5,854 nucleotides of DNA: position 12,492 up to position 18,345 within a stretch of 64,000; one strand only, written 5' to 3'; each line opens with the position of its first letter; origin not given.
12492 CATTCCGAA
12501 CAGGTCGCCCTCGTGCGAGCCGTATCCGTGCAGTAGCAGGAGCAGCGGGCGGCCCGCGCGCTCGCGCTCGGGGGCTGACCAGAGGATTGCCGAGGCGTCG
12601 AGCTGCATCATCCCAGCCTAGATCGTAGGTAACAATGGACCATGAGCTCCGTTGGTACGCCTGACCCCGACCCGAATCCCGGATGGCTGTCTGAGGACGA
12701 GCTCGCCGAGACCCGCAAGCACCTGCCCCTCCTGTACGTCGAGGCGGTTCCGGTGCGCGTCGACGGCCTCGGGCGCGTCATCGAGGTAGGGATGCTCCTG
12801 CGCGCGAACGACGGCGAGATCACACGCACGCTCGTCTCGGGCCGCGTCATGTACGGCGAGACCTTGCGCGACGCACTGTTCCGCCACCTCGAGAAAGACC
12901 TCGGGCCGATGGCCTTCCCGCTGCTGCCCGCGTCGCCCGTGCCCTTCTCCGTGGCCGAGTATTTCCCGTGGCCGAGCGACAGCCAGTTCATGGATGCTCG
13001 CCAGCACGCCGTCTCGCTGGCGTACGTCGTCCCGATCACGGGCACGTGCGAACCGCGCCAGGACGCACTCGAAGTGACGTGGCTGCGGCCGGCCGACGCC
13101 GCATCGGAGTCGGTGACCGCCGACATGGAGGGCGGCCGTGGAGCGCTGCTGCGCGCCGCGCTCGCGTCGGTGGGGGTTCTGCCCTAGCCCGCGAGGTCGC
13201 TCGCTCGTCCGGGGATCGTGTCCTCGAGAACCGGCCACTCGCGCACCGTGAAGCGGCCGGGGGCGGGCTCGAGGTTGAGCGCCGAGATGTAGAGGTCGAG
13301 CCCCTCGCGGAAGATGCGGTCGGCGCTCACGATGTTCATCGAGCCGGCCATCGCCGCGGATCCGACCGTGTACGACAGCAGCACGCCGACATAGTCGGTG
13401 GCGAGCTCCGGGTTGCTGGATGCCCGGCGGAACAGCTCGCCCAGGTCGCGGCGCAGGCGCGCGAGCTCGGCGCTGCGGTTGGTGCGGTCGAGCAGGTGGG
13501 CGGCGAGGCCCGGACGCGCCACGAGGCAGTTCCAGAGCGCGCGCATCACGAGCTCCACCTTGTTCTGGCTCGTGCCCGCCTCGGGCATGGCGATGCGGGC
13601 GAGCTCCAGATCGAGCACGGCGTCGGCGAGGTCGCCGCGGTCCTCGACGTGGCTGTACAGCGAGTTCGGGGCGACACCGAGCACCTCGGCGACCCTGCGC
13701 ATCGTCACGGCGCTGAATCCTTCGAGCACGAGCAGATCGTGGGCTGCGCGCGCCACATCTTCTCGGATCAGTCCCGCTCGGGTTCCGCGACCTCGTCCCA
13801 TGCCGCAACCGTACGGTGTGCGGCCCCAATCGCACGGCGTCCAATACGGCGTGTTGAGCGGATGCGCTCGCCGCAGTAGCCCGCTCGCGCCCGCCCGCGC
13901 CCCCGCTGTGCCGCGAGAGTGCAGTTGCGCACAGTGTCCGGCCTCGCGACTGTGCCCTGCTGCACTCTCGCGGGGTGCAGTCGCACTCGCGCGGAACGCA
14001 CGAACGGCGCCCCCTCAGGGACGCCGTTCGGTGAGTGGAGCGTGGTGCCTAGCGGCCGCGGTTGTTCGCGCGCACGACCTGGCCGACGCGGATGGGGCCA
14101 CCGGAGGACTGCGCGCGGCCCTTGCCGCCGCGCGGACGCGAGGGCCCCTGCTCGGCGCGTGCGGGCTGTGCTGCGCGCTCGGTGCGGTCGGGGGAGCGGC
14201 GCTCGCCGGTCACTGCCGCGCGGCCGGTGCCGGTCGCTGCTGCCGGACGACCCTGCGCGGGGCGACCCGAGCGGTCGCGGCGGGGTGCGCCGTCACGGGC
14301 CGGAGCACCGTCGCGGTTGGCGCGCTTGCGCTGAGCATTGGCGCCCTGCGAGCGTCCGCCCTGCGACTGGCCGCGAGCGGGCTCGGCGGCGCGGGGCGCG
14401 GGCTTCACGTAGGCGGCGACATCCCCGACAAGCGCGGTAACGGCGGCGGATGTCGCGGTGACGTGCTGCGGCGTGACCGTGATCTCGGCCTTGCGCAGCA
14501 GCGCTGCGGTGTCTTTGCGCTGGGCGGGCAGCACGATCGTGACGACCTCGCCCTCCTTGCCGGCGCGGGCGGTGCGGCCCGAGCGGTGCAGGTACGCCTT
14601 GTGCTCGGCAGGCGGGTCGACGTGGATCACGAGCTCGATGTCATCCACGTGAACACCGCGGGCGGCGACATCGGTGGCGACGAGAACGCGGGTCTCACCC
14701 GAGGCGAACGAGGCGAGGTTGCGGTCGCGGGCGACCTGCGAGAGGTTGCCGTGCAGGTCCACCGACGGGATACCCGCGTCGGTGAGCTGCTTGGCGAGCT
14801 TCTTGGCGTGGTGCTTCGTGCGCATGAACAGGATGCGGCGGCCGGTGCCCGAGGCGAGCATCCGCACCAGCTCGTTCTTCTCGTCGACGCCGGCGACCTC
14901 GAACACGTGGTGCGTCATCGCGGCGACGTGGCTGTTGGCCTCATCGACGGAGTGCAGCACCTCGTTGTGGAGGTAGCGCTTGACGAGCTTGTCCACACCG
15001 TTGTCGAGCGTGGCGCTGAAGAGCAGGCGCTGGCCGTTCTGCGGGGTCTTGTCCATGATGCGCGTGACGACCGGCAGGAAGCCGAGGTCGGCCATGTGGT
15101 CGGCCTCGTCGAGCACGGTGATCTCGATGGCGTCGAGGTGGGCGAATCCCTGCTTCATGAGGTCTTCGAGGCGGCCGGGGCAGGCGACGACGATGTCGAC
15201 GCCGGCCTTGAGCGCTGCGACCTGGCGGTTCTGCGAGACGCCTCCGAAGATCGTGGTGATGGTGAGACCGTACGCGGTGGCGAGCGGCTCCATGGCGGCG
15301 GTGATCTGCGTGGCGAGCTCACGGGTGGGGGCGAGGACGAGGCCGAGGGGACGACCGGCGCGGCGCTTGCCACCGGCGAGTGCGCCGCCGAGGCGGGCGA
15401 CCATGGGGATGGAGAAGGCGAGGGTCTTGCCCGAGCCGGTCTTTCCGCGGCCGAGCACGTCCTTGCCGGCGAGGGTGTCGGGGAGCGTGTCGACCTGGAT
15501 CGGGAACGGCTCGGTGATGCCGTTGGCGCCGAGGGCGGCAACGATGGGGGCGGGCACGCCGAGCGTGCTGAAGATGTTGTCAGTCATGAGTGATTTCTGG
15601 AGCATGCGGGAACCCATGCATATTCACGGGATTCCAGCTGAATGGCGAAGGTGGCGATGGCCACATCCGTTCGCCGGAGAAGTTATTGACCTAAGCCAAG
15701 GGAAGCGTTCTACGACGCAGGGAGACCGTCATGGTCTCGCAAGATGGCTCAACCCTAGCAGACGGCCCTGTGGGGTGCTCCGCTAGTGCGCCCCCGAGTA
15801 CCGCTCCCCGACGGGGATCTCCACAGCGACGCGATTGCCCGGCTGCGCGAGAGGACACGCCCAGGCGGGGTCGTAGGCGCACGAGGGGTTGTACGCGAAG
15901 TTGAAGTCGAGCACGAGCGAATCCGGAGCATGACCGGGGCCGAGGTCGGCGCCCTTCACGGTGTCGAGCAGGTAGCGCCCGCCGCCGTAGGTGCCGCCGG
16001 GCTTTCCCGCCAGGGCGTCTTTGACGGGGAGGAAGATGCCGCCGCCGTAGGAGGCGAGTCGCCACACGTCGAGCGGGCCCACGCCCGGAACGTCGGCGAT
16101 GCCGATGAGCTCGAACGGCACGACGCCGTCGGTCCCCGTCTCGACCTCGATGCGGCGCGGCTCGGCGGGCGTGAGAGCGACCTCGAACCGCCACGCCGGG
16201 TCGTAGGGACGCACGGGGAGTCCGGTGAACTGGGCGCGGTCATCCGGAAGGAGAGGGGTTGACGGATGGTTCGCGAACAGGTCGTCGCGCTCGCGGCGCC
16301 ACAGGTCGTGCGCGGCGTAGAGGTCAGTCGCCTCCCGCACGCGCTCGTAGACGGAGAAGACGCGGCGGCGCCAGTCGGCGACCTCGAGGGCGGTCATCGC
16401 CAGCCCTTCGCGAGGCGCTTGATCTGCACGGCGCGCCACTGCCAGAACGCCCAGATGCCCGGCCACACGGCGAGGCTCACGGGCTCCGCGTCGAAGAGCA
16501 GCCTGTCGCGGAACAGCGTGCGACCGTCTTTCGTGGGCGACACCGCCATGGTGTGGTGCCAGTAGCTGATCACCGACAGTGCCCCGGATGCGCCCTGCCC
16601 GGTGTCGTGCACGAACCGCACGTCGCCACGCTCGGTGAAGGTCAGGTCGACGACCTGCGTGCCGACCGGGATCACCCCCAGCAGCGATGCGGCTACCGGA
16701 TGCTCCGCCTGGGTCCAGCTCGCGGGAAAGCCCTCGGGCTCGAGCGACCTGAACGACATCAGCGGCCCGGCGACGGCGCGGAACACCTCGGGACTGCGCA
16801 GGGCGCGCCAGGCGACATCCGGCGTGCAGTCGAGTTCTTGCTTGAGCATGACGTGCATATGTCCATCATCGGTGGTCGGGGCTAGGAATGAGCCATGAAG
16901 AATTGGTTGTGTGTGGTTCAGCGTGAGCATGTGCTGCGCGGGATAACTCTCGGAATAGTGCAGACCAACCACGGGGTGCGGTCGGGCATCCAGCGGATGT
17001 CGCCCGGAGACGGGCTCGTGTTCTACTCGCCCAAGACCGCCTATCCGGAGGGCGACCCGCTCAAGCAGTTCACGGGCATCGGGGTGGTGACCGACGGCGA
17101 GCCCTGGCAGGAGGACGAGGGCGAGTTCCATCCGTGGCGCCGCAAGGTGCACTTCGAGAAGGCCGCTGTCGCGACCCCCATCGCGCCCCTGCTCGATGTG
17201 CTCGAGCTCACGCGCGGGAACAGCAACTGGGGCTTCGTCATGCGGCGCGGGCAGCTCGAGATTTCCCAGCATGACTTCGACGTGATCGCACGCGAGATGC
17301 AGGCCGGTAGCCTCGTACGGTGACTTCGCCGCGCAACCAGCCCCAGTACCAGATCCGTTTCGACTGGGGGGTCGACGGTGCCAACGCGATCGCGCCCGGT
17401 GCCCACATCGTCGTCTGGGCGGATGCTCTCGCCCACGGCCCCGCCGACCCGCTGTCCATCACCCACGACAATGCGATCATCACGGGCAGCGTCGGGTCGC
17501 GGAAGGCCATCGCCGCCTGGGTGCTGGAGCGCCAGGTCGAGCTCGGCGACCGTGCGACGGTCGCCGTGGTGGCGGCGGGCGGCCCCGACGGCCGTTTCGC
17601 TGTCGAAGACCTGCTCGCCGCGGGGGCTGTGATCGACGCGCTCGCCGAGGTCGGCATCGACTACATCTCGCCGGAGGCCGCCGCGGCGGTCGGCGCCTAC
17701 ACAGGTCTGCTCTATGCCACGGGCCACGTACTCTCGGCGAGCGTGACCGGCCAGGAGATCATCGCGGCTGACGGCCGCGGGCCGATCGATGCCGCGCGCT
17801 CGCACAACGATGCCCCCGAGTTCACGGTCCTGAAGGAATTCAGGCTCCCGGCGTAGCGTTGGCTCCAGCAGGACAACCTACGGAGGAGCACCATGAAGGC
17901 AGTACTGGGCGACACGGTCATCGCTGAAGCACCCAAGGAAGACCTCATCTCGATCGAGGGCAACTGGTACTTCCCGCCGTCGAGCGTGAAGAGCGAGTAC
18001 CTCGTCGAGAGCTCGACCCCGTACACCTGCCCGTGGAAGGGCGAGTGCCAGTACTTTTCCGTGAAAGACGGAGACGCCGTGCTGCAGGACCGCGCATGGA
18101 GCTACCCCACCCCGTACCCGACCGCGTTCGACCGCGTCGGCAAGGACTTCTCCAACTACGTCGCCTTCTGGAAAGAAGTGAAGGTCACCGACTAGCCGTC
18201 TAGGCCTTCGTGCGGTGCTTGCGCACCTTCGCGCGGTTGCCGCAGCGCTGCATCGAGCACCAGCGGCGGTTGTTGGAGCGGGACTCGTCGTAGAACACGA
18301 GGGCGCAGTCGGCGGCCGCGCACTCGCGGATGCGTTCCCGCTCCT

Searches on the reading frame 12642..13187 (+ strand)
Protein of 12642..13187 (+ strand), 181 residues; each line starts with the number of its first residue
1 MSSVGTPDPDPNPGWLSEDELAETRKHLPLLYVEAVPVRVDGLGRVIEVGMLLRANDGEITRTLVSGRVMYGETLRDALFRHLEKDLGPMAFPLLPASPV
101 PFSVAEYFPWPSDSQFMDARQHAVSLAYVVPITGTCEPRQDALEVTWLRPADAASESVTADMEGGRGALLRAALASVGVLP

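Call 20: search_protein_families(library=pfam, proteins=[window:12642-13187:+], max_evalue=0.01)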
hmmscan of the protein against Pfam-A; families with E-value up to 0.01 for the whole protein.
window:12642-13187:+ (181 aa): 2 families
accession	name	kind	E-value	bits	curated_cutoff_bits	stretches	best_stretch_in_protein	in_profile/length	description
PF16262.11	DUF4916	-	1e-77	260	27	1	12-179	2-170/170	Domain of unknown function (DUF4916)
PF00293.34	NUDIX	-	0.00082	19.8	21.1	1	63-156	32-121/134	NUDIX domain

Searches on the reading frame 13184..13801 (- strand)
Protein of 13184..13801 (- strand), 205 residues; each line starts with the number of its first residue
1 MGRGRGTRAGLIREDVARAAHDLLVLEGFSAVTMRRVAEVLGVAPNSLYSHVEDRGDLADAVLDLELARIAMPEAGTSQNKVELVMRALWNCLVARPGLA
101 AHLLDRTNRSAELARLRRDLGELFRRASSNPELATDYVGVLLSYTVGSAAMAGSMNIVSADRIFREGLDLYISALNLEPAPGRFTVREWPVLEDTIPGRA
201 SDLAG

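Call 20: search_protein_families(library=pfam, proteins=[window:13184-13801:-], max_evalue=0.01)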
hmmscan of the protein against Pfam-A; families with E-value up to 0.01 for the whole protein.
window:13184-13801:- (205 aa): 1 family
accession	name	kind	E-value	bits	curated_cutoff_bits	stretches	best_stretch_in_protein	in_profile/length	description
PF00440.29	TetR_N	-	2.5e-07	30.8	24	1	18-61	3-46/47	Bacterial regulatory proteins, tetR family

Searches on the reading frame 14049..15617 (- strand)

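Call 20: search_protein_families(library=pfam, proteins=[window:14049-15617:-], max_evalue=0.01)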
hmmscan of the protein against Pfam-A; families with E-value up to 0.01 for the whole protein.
window:14049-15617:- (522 aa): 3 families
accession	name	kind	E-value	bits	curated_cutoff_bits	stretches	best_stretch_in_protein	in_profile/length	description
PF00270.35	DEAD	-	1.6e-39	135.8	26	1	39-210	2-166/167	DEAD/DEAH box helicase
PF00271.37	Helicase_C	-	5.2e-25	88.3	23.5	1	250-353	6-110/110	Helicase conserved C-terminal domain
PF04851.21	ResIII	-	0.0018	18.6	22.5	1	59-204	31-162/164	Type III restriction enzyme, res subunit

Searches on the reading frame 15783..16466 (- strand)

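Call 10: search_protein_families(library=pfam, proteins=[window:15783-16466:-], max_evalue=0.001)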
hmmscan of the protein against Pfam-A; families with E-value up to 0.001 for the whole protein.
window:15783-16466:- (227 aa): 1 family
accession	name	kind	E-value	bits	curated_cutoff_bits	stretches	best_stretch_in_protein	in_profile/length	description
PF07920.16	DUF1684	-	2.3e-35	122.4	25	1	79-222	2-139/139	Protein of unknown function (DUF1684)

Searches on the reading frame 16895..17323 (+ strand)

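Call 10: search_protein_families(library=pfam, proteins=[window:16895-17323:+], max_evalue=0.001)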
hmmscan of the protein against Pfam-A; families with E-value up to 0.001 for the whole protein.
window:16895-17323:+ (142 aa): 1 family
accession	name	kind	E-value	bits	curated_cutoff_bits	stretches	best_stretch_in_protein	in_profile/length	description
PF01878.24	EVE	-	1.2e-11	45.2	23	1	3-133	2-144/145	EVE domain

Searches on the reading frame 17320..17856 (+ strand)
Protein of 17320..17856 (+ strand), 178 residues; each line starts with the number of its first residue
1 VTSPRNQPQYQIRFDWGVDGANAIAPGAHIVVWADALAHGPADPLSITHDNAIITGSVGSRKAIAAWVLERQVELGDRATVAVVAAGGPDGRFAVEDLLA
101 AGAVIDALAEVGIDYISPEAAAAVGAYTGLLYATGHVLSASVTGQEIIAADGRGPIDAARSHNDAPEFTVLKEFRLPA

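Call 10: search_protein_families(library=pfam, proteins=[window:17320-17856:+], max_evalue=0.001)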
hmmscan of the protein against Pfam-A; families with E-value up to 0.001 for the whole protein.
window:17320-17856:+ (178 aa): 1 family
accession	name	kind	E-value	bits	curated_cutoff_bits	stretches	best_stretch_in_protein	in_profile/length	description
PF04029.19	2-ph_phosp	-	9.6e-07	28.6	26.4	1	49-150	109-202/226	2-phosphosulpholactate phosphatase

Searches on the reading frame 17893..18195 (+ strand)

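Call 90: search_protein_families(library=pfam, proteins=[window:17893-18195:+], max_evalue=0.01)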
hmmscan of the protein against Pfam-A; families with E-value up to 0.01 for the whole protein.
window:17893-18195:+ (100 aa): 1 family
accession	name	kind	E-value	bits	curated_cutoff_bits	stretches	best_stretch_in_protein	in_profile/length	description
PF04248.19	NTP_transf_9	-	3e-22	78.7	22.1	1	1-95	1-93/93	Domain of unknown function (DUF427)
